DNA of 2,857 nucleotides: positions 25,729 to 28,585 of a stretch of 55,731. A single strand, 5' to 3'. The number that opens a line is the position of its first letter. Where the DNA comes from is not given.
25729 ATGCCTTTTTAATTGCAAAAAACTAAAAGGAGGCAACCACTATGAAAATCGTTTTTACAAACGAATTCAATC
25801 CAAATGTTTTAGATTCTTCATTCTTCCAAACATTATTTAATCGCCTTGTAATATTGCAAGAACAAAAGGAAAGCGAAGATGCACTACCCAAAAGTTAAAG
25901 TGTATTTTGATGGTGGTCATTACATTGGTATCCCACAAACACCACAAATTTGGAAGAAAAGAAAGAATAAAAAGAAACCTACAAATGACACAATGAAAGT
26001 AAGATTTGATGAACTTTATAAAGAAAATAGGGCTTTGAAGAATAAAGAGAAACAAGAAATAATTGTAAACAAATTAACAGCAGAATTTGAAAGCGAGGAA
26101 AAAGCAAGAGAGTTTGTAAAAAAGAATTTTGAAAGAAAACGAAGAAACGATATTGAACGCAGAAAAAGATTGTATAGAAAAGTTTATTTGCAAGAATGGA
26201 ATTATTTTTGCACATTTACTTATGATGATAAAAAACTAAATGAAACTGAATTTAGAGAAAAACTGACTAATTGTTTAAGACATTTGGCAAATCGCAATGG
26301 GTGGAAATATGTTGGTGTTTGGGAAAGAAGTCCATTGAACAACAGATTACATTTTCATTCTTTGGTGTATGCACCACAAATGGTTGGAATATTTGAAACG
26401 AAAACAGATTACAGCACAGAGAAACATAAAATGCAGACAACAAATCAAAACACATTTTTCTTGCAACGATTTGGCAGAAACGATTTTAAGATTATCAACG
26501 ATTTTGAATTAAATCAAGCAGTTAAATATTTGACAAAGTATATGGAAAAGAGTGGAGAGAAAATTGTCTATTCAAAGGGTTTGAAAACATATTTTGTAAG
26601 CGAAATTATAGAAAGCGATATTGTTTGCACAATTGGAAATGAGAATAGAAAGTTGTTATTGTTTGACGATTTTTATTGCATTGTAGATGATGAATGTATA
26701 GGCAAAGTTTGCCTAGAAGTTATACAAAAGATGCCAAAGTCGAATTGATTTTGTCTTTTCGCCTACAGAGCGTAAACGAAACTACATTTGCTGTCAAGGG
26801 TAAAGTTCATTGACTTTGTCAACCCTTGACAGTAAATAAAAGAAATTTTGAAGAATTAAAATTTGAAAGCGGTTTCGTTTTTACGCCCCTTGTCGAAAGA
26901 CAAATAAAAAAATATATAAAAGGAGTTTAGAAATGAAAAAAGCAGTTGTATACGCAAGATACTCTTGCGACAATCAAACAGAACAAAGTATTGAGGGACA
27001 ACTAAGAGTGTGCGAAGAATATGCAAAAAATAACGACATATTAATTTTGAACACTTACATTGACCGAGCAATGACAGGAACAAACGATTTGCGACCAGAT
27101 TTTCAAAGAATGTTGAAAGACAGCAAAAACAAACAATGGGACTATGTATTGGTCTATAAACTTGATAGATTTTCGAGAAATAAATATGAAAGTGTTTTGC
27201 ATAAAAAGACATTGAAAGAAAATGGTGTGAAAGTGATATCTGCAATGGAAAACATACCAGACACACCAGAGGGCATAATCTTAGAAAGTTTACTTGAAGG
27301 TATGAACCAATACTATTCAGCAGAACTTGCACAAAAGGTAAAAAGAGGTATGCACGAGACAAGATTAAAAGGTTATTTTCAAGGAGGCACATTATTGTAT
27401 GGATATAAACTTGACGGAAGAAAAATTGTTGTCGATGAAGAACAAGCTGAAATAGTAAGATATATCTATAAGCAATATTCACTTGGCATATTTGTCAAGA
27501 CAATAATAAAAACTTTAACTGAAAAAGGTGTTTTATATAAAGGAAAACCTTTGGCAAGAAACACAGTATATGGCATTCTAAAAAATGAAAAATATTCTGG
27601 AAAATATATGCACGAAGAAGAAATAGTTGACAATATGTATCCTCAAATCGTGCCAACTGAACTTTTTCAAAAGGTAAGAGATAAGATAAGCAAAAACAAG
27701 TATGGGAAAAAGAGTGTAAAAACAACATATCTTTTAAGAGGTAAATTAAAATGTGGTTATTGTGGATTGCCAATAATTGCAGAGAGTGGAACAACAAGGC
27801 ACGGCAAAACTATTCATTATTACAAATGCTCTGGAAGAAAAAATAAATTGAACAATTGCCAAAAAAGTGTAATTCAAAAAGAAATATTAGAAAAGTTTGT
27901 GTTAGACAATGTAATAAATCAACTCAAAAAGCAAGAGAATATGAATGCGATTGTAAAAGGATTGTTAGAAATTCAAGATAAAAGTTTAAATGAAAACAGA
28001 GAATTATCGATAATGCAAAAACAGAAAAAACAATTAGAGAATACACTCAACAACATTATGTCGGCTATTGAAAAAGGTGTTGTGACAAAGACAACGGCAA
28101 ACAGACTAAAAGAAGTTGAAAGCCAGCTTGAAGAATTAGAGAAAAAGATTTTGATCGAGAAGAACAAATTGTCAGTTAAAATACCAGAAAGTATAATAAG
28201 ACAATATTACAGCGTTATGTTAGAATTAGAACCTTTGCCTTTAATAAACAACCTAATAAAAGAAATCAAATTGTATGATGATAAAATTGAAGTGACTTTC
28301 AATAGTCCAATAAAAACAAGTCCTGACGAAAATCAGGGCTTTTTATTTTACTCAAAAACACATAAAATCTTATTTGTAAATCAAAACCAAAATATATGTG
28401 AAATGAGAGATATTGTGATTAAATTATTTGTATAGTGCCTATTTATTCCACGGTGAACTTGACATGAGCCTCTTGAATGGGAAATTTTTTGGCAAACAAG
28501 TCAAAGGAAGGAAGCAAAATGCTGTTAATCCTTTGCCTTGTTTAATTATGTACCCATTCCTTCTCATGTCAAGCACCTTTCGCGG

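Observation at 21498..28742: Compact integrative island at tRNA-Glu combining an HUH Rep, a large serine recombinase and defence-like cargo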

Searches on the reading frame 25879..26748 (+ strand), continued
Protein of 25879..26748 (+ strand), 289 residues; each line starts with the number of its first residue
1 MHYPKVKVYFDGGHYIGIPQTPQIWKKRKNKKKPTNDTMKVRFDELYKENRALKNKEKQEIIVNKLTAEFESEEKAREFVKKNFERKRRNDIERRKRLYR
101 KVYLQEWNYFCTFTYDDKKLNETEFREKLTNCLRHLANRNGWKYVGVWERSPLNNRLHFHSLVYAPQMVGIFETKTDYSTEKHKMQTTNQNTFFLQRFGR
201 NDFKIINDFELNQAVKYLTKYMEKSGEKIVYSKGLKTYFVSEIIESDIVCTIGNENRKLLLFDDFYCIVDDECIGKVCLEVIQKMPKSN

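Call 44: search_dna_similar(query=window:25879-26748:+, collection=plasmids, mode=protein, max_evalue=0.001, max_rows=25)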
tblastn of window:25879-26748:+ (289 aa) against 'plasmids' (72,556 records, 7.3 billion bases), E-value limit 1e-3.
No match.

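Call 45: get_annotated_region(hit=H1, flank=9000)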
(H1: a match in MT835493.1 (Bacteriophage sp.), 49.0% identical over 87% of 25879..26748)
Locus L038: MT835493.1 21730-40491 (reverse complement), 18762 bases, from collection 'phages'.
description: UNVERIFIED: Bacteriophage sp. clone scaffold_36 genomic sequence.
organism: Bacteriophage sp. (NCBI taxid 38018)
taxonomy: Viruses
host: -; source: human fecal samples; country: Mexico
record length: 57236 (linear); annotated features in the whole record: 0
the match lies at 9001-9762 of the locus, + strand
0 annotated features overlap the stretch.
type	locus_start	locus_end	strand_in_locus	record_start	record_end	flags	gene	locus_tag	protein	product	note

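Call 48: search_protein_families(library=pfam, proteins=[L038:2125-3219:+, L038:3233-4336:+, L038:4942-6366:+, L038:6535-8679:+, L038:8701-9765:+, L038:10357-12072:+, L038:12074-12961:+, L038:12954-16562:+, L038:16559-17707:+], max_evalue=0.001)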
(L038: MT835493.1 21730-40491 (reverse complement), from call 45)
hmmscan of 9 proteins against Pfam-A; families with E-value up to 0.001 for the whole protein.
L038:2125-3219:+ (364 aa): 0 families

L038:3233-4336:+ (367 aa): 0 families

L038:4942-6366:+ (474 aa): 0 families

L038:6535-8679:+ (714 aa): 0 families

L038:8701-9765:+ (354 aa): 1 family
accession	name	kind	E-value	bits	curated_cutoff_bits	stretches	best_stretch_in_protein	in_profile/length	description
PF23343.2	REP_ORF2-G2P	-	1.2e-13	51.6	27.8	1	171-290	1-98/99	Replication-associated protein ORF2/G2P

L038:10357-12072:+ (571 aa): 6 families
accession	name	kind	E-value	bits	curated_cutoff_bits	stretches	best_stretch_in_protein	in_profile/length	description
PF01507.26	PAPS_reduct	-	2.4e-30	106.3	22.5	1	175-354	2-174/175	Phosphoadenosine phosphosulfate reductase domain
PF02540.23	NAD_synthase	-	0.00013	21.6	21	1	157-198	3-44/242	NAD synthase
PF12837.12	Fer4_6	-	0.00015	22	25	1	512-530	6-24/24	4Fe-4S binding domain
PF12838.12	Fer4_7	-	0.00024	21.9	27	1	515-552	2-46/52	4Fe-4S dicluster domain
PF00037.32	Fer4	-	0.00032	20.8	21.1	1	512-531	5-24/24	4Fe-4S binding domain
PF13187.11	Fer4_9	-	0.00039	20.8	27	1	514-552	1-45/52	4Fe-4S dicluster domain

L038:12074-12961:+ (295 aa): 1 family
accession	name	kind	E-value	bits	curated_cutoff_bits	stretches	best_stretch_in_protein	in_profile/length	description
PF13182.11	DUF4007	-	1.2e-76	258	27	1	4-285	2-288/288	Protein of unknown function (DUF4007)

L038:12954-16562:+ (1202 aa): 0 families

L038:16559-17707:+ (382 aa): 2 families
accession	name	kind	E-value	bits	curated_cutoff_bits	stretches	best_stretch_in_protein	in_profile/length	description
PF00266.25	Aminotran_5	-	1.2e-71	242.1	21.5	1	5-370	2-371/371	Aminotransferase class-V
PF00155.27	Aminotran_1_2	-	3.1e-08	33.7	19.7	1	53-182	48-187/361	Aminotransferase class I and II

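Call 64: find_related_loci(query=window:25879-26748:+, collection=viral_contigs, flank=10000)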
Query window:25879-26748:+ (289 aa) in viral_contigs; peptide patterns used: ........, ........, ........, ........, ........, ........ (x = any residue, [..] = any of these).
48 stretches matched a pattern; 1 encode a relative of the query (tblastn E <= 1e-3); 1 distinct loci.
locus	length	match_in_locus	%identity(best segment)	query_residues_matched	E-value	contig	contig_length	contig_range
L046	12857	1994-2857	69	2-289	7e-131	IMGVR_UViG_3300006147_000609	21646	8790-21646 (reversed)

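Call 73: search_protein_families(library=pfam, proteins=[L004:9250-9714:-, L013:8752-9387:+, L028:12595-13014:-], max_evalue=1)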
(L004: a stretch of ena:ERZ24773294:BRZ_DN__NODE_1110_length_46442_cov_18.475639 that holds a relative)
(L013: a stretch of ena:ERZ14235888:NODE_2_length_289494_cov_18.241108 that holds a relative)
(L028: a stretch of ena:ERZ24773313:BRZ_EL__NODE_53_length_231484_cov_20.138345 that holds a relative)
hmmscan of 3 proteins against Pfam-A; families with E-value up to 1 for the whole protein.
L004:9250-9714:- (154 aa): 0 families

L013:8752-9387:+ (211 aa): 5 families
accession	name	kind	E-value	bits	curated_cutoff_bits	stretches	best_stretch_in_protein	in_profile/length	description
PF19065.6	P8_CR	-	0.021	15.2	26.9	1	111-164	62-112/124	Minor capsid protein P8 central region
PF08894.16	DUF1838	-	0.081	13.1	25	1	84-170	22-96/232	Protein of unknown function (DUF1838)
PF00196.25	GerE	-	0.084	13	23.5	1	163-188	7-32/57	Bacterial regulatory proteins, luxR family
PF13384.12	HTH_23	-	0.14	12.4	24.6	1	165-198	9-42/50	Homeodomain-like domain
PF13551.12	HTH_29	-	0.16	12.5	28.1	1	172-198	10-37/64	Winged helix-turn helix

L028:12595-13014:- (139 aa): 7 families
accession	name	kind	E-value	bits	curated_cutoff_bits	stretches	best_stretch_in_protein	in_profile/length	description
PF01396.24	Zn_ribbon_Top1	-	6.5e-12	45.5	32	1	99-129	3-33/39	Topoisomerase DNA binding C4 zinc finger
PF13453.11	Zn_ribbon_TFIIB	-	0.016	15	22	1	99-128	1-27/41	Transcription factor zinc-finger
PF08274.17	Zn_Ribbon_YjdM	-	0.019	15.4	30.8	1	97-121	2-23/30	PhnA Zinc-Ribbon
PF14169.11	YdjO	-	0.05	13.8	27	1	97-108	39-50/59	Cold-inducible protein YdjO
PF24444.1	DUF7563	-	0.062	13.2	27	1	81-108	10-37/39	Family of unknown function (DUF7563)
PF25403.1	zf-C2H2_ZFAND2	-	0.063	13.7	27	1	97-111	2-16/40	ZFAND2A/B-like C2H2 zinc finger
PF04606.18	Ogr_Delta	-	0.12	12.8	26.3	1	99-126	1-28/47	Ogr/Delta-like zinc finger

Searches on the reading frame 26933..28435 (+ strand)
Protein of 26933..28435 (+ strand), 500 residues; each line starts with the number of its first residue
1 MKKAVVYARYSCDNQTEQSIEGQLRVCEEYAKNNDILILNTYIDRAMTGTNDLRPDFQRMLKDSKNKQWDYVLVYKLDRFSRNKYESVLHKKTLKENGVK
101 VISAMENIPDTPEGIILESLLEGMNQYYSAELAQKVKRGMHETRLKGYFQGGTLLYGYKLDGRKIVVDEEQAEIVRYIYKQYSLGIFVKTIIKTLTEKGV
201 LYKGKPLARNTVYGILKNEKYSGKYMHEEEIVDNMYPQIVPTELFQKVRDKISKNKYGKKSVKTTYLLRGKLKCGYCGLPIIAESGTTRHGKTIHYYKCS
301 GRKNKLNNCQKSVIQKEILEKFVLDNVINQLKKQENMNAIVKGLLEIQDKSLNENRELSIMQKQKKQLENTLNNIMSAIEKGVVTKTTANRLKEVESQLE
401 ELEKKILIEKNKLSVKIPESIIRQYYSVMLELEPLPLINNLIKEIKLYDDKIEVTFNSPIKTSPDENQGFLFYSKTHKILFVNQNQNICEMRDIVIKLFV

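Call 4: search_protein_families(library=pfam, proteins=[window:26933-28435:+], max_evalue=0.01)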
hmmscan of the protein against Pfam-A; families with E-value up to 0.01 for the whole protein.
window:26933-28435:+ (500 aa): 3 families
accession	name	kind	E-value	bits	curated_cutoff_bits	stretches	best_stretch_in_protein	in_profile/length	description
PF00239.26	Resolvase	-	6.8e-29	101.3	23.3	1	4-147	1-143/145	Resolvase, N terminal domain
PF07508.19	Recombinase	-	9.9e-15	55.1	21.1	1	169-255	1-102/102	Recombinase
PF13408.12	Zn_ribbon_recom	-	4.9e-12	46.5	25.3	1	267-327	1-57/58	Recombinase zinc beta ribbon domain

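Call 5: search_protein_families(library=padloc, proteins=[window:26933-28435:+], max_evalue=0.01)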
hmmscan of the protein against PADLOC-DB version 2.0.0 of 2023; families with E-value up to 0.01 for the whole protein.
window:26933-28435:+ (500 aa): 0 families

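Call 6: search_protein_families(library=phrogs, proteins=[window:26933-28435:+], max_evalue=0.01)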
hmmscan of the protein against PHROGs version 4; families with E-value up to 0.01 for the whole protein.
window:26933-28435:+ (500 aa): 4 families
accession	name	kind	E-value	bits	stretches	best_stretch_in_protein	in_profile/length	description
phrog_95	-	integration and excision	1.2e-109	368.7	1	1-460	87-577/651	integrase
phrog_125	-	DNA, RNA and nucleotide metabolism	2.1e-27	97.2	1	1-252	19-236/254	DNA invertase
phrog_6620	-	integration and excision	1e-07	32.7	1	2-102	56-151/201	transposase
phrog_7701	-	DNA, RNA and nucleotide metabolism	2.5e-07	32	1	153-257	3-90/137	DNA invertase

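Call 39: search_protein_families(library=ncbifam, proteins=[window:26933-28435:+], max_evalue=0.01)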
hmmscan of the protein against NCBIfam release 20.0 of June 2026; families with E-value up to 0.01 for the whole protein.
window:26933-28435:+ (500 aa): 5 families
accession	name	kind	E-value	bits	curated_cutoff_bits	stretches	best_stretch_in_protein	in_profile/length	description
NF047343.1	SCCmet_CcrB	equivalog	6.9e-42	143.8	900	1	2-415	7-450/542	cassette chromosome recombinase CcrB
NF047344.1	SCCmet_CcrA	equivalog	1.5e-27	96.9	700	1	1-428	1-409/442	cassette chromosome recombinase CcrA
NF041201.1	recomb_XisF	equivalog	1.9e-22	79.8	375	2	5-199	2-192/465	fdxN element excision recombinase XisF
NF047347.1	SCCmet_CcrC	equivalog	2.7e-19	69.1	900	1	2-411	3-454/558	cassette chromosome recombinase CcrC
NF033518.0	transpos_IS607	equivalog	4.9e-10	39.2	110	1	2-104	54-152/187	IS607 family transposase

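Call 51: find_homologous_proteins(query=window:26933-28435:+, max_evalue=1e-50)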
Query window:26933-28435:+ (500 aa): 6056 proteins with E <= 1e-50 among 8000 candidates; the best 120 are listed.
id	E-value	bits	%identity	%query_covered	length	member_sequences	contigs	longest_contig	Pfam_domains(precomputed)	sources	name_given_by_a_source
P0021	0.0e+0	1092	100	100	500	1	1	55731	PF07508.20,PF00239.27,PF13408.13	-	-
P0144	5.4e-262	887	79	100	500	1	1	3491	PF07508.20,PF00239.27,PF13408.13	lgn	-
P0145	7.7e-261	884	79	100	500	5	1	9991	PF07508.20,PF00239.27,PF13408.13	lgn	-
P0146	2.0e-258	876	78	100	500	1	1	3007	PF07508.20,PF00239.27,PF13408.13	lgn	-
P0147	3.3e-258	875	78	100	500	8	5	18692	PF07508.20,PF00239.27,PF13408.13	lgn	-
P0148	8.2e-241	818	73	100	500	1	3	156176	PF07508.20,PF00239.27,PF13408.13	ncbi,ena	-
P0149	4.7e-240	815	72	100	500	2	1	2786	PF07508.20,PF00239.27,PF13408.13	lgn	-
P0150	1.1e-235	801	71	100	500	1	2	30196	PF07508.20,PF00239.27,PF13408.13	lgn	-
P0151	1.6e-228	777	70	100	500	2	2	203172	PF07508.20,PF00239.27,PF13408.13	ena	-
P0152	6.2e-227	772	70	100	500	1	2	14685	PF07508.20,PF00239.27,PF13408.13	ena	-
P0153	1.5e-226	771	69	100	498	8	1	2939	PF07508.20,PF00239.27,PF13408.13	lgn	-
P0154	1.2e-218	745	68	100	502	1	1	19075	PF07508.20,PF00239.27,PF13408.13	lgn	-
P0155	9.8e-216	735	66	100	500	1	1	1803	PF07508.20,PF00239.27,PF13408.13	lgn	-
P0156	3.8e-211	720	66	100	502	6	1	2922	PF07508.20,PF00239.27,PF13408.13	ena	-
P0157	2.1e-209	714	67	95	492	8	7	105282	PF07508.20,PF00239.27,PF13408.13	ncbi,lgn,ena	-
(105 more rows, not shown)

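Call 52: find_encoding_contigs(protein=P0147, flank=10000, max_places=6)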
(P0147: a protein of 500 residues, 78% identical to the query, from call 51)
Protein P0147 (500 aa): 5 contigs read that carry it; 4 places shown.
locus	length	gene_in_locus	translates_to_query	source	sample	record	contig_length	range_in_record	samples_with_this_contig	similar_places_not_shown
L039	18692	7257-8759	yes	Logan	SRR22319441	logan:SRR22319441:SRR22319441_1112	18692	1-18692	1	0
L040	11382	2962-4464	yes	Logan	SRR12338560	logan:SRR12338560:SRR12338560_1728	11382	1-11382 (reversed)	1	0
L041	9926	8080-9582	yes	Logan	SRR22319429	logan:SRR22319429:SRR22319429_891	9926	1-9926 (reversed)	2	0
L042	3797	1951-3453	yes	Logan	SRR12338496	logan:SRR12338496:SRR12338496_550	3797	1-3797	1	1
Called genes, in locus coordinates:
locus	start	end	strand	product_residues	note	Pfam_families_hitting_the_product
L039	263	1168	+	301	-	PF02086:MethyltransfD12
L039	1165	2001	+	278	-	PF04471:Mrr_cat, PF22722:NA-iREase1 (weak)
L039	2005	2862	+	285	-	PF04556:DpnII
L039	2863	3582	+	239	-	PF01555:N6_N4_Mtase, PF01170:UPF0020 (weak), PF13847:Methyltransf_31, PF08241:Methyltransf_11 (faint), PF13649:Methyltransf_25 (weak), PF01555:N6_N4_Mtase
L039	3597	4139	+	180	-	-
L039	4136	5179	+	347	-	PF14072:DndB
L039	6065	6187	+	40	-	-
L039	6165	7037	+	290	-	PF23343:REP_ORF2-G2P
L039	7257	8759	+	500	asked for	PF00239:Resolvase, PF07508:Recombinase, PF13408:Zn_ribbon_recom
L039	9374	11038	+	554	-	-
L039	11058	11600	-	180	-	PF03703:bPH_2 (weak)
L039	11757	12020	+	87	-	-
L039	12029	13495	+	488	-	PF00772:DnaB, PF03796:DnaB_C, PF06745:ATPase (weak), PF13481:AAA_25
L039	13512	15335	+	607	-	PF01411:tRNA-synt_2c, PF07973:tRNA_SAD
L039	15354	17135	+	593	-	PF13349:DUF4097 (faint)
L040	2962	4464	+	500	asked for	PF00239:Resolvase, PF07508:Recombinase, PF13408:Zn_ribbon_recom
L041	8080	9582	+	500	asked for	PF00239:Resolvase, PF07508:Recombinase, PF13408:Zn_ribbon_recom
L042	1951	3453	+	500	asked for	PF00239:Resolvase, PF07508:Recombinase, PF13408:Zn_ribbon_recom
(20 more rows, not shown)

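Call 53: find_encoding_contigs(protein=P0148, flank=10000, max_places=4)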
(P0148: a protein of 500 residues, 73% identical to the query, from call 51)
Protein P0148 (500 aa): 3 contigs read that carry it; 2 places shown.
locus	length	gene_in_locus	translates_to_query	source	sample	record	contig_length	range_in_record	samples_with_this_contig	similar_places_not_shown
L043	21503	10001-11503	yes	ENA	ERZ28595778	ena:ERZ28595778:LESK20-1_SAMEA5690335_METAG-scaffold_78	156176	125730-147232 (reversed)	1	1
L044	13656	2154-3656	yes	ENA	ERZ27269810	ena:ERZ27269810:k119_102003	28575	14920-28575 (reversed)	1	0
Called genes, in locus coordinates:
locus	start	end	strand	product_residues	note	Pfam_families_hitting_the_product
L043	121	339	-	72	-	-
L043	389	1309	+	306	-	PF02452:PemK_toxin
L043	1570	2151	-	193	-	PF06114:Peptidase_M78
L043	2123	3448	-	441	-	PF01420:Methylase_S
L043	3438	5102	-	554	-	PF02384:N6_Mtase, PF07669:Eco57I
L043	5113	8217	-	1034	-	PF04313:HSDR_N, PF04851:ResIII, PF18766:SWI2_SNF2, PF22679:T1R_D3-like (weak)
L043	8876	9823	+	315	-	PF23343:REP_ORF2-G2P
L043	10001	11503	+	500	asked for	PF00239:Resolvase, PF07508:Recombinase, PF13408:Zn_ribbon_recom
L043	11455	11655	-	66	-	-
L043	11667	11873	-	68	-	-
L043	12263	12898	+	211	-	PF02525:Flavodoxin_2, PF03358:FMN_red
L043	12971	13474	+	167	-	PF16403:Bact_surface_Ig-like (faint)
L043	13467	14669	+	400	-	PF00753:Lactamase_B, PF23023:Anti-Pycsar_Apyc1 (weak)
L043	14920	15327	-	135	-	-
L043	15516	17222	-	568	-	PF00664:ABC_membrane, PF02463:SMC_N (weak), PF00005:ABC_tran, PF13476:AAA_23 (weak)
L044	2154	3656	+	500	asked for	PF00239:Resolvase, PF07508:Recombinase, PF13408:Zn_ribbon_recom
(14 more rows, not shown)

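Call 54: find_encoding_contigs(protein=P0151, flank=10000, max_places=4)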
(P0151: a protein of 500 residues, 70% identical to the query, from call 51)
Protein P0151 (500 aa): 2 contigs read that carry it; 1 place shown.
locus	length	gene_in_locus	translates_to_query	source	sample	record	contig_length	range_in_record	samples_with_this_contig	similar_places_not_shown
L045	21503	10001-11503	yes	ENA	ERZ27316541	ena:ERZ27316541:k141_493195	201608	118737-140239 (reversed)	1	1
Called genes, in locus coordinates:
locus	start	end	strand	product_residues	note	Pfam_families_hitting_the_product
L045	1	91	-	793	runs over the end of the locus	PF00004:AAA, PF17862:AAA_lid_3, PF01434:Peptidase_M41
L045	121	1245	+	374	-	PF01541:GIY-YIG, PF08459:UvrC_RNaseH_dom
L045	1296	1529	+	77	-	PF04070:DUF378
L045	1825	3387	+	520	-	PF12161:HsdM_N, PF02384:N6_Mtase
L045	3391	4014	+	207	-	PF04326:SLFN_AlbA_2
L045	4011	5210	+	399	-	-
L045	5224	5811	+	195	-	PF01420:Methylase_S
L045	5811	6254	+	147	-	-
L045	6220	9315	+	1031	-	PF04313:HSDR_N, PF04851:ResIII, PF18766:SWI2_SNF2, PF00270:DEAD, PF22679:T1R_D3-like, PF12008:EcoR124_C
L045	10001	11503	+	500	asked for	PF00239:Resolvase, PF07508:Recombinase, PF13408:Zn_ribbon_recom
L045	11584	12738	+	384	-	PF12710:HAD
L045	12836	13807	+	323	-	-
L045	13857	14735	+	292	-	-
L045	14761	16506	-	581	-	PF13292:DXP_synthase_N, PF02775:TPP_enzyme_C (weak), PF00676:E1_dh (weak), PF00456:Transketolase_N (weak), PF13292:DXP_synthase_N (weak), PF02779:Transket_pyr, PF02780:Transketolase_C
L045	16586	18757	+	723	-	-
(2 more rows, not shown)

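Call 73: search_protein_families(library=pfam, proteins=[L004:9250-9714:-], max_evalue=1)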
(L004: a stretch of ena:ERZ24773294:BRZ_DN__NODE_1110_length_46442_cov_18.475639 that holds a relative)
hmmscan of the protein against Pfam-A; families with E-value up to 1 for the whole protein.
L004:9250-9714:- (154 aa): 0 families

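Call 75: search_solved_structures(query=window:26933-28435:+, max_evalue=0.00001, show_alignments=1)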
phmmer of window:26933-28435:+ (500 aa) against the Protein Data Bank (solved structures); distinct sequences matched with E-value up to 0.00001: 3.
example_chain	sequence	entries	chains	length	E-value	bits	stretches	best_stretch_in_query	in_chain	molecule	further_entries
3bvp_A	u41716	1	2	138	1.8e-14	56.4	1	2-127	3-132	TP901-1 Integrase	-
3g13_A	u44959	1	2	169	9.2e-13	50.8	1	4-148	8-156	Putative conjugative transposon recombinase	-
3guv_A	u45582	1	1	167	1.8e-07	33.4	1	3-127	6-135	Site-specific recombinase, resolvase family protein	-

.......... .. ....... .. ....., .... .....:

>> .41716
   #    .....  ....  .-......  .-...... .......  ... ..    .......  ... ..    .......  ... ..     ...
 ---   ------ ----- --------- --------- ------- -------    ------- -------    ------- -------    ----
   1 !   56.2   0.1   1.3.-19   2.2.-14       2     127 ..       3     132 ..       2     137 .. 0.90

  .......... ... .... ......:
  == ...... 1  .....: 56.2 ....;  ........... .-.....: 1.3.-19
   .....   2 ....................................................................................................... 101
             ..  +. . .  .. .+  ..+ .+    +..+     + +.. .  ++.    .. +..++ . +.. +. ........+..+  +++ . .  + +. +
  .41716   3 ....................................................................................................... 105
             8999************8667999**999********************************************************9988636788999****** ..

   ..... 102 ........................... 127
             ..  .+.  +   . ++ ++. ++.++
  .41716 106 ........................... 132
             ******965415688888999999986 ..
